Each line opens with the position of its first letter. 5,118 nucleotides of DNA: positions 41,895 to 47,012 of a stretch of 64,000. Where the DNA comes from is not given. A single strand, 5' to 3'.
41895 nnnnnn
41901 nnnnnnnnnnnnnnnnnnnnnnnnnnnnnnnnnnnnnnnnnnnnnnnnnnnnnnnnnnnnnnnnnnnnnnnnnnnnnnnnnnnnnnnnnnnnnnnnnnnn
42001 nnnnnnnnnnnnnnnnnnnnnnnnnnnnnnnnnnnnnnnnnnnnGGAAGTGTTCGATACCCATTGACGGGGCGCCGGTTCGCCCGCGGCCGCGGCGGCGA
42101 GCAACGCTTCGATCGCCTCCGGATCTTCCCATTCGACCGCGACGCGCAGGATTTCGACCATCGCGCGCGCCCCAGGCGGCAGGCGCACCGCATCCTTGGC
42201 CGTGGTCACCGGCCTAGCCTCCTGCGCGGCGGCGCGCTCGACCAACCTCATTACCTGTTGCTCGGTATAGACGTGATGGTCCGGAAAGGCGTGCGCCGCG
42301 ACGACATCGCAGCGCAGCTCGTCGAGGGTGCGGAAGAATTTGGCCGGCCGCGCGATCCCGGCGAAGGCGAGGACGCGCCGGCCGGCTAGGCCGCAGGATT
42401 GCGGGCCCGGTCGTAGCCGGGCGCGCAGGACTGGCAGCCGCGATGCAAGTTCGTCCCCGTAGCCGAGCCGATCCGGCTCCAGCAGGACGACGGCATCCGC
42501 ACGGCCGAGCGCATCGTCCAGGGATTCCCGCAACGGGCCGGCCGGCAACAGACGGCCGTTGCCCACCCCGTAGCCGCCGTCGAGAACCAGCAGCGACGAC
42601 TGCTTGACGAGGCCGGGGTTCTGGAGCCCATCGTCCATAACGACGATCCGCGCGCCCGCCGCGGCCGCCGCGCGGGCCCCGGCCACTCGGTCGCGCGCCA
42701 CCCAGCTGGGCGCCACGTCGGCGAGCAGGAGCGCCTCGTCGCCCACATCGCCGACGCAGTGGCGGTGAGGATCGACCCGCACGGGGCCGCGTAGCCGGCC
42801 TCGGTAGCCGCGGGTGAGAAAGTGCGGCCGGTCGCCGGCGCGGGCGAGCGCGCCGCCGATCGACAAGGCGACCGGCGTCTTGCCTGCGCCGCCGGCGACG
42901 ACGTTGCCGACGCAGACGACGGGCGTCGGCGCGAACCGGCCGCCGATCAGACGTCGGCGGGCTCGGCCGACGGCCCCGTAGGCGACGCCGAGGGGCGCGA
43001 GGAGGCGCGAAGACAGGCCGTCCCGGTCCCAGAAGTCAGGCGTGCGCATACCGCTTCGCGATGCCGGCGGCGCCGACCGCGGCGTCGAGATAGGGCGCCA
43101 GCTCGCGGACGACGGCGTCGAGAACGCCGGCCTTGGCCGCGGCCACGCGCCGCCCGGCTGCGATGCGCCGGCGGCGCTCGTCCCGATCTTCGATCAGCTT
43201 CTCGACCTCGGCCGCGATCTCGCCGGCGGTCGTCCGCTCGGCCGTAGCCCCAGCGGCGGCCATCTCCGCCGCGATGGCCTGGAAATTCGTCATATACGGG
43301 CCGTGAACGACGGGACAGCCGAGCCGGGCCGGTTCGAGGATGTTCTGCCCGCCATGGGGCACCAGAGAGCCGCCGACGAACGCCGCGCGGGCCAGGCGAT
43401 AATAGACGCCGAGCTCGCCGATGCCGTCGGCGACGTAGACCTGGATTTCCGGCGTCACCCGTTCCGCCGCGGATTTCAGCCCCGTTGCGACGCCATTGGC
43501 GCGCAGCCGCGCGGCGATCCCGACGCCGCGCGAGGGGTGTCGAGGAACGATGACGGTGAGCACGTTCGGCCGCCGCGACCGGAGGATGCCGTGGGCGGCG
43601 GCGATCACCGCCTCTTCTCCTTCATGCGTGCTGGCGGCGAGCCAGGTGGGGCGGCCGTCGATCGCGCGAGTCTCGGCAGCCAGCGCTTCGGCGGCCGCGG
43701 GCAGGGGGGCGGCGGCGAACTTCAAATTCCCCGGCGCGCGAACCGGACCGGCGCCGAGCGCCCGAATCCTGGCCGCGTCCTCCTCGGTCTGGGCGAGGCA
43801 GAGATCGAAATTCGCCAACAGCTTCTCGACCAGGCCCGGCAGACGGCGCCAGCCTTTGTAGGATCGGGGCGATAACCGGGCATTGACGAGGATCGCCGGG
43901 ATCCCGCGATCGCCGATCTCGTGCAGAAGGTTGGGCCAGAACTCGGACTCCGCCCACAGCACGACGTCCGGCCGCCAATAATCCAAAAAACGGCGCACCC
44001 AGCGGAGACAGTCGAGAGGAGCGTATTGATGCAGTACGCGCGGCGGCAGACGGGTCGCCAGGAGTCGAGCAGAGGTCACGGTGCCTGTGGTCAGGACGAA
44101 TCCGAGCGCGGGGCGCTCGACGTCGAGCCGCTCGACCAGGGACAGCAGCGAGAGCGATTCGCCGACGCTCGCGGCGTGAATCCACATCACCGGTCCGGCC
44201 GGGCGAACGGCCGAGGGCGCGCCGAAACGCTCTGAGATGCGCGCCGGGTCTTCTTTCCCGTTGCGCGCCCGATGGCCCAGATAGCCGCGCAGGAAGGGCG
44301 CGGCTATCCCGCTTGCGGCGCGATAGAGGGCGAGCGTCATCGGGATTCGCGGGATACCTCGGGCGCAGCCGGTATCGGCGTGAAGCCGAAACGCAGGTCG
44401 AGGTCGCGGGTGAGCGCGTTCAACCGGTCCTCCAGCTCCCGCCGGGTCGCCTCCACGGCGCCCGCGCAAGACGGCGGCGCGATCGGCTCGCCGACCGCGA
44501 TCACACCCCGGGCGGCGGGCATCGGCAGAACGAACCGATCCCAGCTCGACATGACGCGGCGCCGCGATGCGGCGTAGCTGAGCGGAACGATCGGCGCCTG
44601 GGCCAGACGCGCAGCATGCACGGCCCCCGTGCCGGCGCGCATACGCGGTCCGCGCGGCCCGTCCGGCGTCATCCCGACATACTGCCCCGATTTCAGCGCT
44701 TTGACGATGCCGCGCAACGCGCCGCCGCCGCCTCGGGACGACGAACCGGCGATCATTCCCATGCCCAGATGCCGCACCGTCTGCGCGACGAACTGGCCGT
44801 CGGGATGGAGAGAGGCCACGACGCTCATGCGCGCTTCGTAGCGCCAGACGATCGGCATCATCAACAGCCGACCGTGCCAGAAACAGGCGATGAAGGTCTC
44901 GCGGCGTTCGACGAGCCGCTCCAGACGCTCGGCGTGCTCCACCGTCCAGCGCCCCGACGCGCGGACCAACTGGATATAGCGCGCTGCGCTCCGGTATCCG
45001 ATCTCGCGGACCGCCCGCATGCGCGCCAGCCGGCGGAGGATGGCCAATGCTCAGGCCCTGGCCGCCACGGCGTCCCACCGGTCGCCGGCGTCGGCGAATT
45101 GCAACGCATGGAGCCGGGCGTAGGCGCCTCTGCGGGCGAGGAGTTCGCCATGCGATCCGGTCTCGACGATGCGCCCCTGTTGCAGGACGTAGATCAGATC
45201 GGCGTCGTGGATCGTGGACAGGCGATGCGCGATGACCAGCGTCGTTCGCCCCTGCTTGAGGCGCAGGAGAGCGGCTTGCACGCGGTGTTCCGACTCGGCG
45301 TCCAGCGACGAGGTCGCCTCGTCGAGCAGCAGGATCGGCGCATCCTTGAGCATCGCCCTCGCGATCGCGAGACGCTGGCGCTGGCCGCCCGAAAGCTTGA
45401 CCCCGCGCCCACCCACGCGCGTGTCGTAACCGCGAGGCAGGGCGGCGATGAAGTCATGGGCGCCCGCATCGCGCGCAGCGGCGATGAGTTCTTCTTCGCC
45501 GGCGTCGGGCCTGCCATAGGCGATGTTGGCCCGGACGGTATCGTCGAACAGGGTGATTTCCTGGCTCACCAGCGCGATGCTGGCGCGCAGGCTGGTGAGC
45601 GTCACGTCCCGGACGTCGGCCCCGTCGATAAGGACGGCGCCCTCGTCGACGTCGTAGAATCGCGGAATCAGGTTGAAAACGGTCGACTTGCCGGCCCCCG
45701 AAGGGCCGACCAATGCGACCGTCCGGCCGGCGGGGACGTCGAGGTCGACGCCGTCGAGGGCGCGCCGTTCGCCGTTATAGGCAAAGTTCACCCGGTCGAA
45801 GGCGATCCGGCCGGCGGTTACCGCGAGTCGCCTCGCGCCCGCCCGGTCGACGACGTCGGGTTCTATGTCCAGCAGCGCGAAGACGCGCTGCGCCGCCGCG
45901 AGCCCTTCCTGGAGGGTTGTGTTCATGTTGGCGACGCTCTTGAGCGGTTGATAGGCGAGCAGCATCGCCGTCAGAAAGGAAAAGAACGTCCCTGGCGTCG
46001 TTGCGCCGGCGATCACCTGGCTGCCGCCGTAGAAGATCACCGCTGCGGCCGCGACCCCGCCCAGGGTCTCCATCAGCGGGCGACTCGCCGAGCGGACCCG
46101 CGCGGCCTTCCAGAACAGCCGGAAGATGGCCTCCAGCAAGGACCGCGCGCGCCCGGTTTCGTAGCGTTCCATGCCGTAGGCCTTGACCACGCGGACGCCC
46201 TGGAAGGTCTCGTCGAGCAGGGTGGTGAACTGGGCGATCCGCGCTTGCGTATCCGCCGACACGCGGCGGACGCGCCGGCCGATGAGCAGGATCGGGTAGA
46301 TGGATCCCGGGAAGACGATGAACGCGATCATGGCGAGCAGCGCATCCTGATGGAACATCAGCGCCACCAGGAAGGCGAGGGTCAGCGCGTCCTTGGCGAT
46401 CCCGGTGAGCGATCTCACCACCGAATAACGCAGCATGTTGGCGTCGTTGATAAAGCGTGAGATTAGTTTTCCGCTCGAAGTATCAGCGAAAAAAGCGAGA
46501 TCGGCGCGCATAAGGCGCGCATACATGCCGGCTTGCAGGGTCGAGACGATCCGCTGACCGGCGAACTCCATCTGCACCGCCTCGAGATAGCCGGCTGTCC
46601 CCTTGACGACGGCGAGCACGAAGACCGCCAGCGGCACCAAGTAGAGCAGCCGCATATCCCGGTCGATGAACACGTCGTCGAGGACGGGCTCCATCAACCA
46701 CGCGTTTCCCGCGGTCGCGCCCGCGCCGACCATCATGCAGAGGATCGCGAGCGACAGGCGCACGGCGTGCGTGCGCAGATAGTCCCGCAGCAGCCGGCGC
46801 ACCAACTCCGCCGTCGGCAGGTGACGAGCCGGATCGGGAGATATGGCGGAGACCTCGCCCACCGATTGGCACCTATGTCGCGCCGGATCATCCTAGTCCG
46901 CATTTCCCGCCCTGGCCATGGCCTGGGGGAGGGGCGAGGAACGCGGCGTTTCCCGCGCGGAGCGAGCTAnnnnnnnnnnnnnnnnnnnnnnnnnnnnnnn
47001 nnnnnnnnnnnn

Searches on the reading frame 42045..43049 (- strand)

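Call 27: search_protein_families(library=pfam, proteins=[window:42045-43049:-], max_evalue=0.00001)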
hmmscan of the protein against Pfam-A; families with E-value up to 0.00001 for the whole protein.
window:42045-43049:- (335 aa): 1 family
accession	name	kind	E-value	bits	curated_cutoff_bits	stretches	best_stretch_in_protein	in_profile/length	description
PF02606.20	LpxK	-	1.3e-83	281.3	27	1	14-319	2-325/328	Tetraacyldisaccharide-1-P 4'-kinase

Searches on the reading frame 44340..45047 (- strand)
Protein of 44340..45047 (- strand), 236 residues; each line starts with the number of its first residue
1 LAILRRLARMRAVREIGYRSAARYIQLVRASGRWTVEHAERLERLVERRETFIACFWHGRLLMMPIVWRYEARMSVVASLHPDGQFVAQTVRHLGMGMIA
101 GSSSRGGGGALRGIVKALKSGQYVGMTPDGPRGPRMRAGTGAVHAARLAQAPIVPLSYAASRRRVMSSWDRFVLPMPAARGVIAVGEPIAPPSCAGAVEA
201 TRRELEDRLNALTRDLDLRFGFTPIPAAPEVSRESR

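Call 28: search_protein_families(library=pfam, proteins=[window:44340-45047:-], max_evalue=0.00001)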
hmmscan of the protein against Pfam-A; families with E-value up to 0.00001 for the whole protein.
window:44340-45047:- (236 aa): 1 family
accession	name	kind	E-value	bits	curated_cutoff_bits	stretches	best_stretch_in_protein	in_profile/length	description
PF04028.18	DUF374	-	4e-25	87.6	26.8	1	68-135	2-69/69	Domain of unknown function (DUF374)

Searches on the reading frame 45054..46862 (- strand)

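Call 27: search_protein_families(library=pfam, proteins=[window:45054-46862:-], max_evalue=0.00001)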
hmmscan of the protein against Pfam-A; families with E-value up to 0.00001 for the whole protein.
window:45054-46862:- (603 aa): 3 families
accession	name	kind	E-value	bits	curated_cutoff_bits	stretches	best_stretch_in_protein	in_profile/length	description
PF00664.28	ABC_membrane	-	5.4e-41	141.5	28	1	37-305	2-272/274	ABC transporter transmembrane region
PF00005.33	ABC_tran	-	8.7e-33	114.3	25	1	369-518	1-137/137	ABC transporter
PF02463.25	SMC_N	-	1.3e-08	35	40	1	410-561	111-212/220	RecF/RecN/SMC N terminal domain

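Call 80: search_protein_families(library=ncbifam, proteins=[window:45054-46862:-], max_evalue=0.00001)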
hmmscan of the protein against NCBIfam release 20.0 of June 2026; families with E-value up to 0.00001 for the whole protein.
window:45054-46862:- (603 aa): 183 families (the best 25 are shown)
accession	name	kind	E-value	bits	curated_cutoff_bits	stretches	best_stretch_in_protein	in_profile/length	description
TIGR02203.1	MsbA_lipidA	equivalog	1.6e-172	574.9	602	1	23-591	4-572/572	lipid A export permease/ATP-binding protein MsbA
NF008381.0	PRK11176.1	equivalog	3.1e-147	491.4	867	1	15-590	7-581/582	lipid A ABC transporter ATP-binding protein/permease MsbA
TIGR02204.1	MsbA_rel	hypoth_equivalog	1.4e-145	486.2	780.4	1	24-589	8-576/576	ABC transporter, permease/ATP-binding protein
NF052233.1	CphA_assoc_ABC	equivalog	3.7e-122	409.1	880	1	21-593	172-748/766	cyanophycin metabolism-associated ABC transporter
NF045513.1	HepA_fam_ABC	equivalog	6e-120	401.5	725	1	69-589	90-610/610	heterocyst formation ABC transporter subunit HepA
TIGR00958.1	3a01208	subfamily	9.4e-119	397.7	874.6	1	17-584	145-710/711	antigen peptide transporter 2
TIGR01846.1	type_I_sec_HlyB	subfamily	3.3e-110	369.4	725.55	1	56-588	161-692/694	type I secretion system permease/ATPase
NF010178.0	PRK13657.1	equivalog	2.1e-107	360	733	1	41-591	21-573/588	glucan ABC transporter ATP-binding protein/ permease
TIGR03796.1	NHLM_micro_ABC1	equivalog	7e-94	315.4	853.3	1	43-584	158-708/710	NHLP family bacteriocin export ABC transporter peptidase/permease/ATPase subunit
TIGR02857.1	CydD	equivalog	3e-88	297.1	435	1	35-559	4-528/529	thiol reductant ABC exporter subunit CydD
TIGR01192.1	chvA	subfamily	2.5e-87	293.9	585.4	1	27-584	12-566/585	glucan export ABC transporter ATP-binding protein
TIGR03375.1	type_I_sec_LssB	subfamily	4.2e-86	289.7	693.1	1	60-576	175-690/696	type I secretion system permease/ATPase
NF008055.0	PRK10789.1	equivalog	6.2e-84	282.5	845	1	74-591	56-574/590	SmdA family multidrug ABC transporter permease/ATP-binding protein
TIGR03797.1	NHLM_micro_ABC2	equivalog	7.3e-84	282.5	709.4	1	15-588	116-685/686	NHLP bacteriocin export ABC transporter permease/ATPase subunit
NF008056.1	PRK10790.1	equivalog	1.2e-83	281.6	746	1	21-591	11-578/584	SmdB family multidrug efflux ABC transporter permease/ATP-binding protein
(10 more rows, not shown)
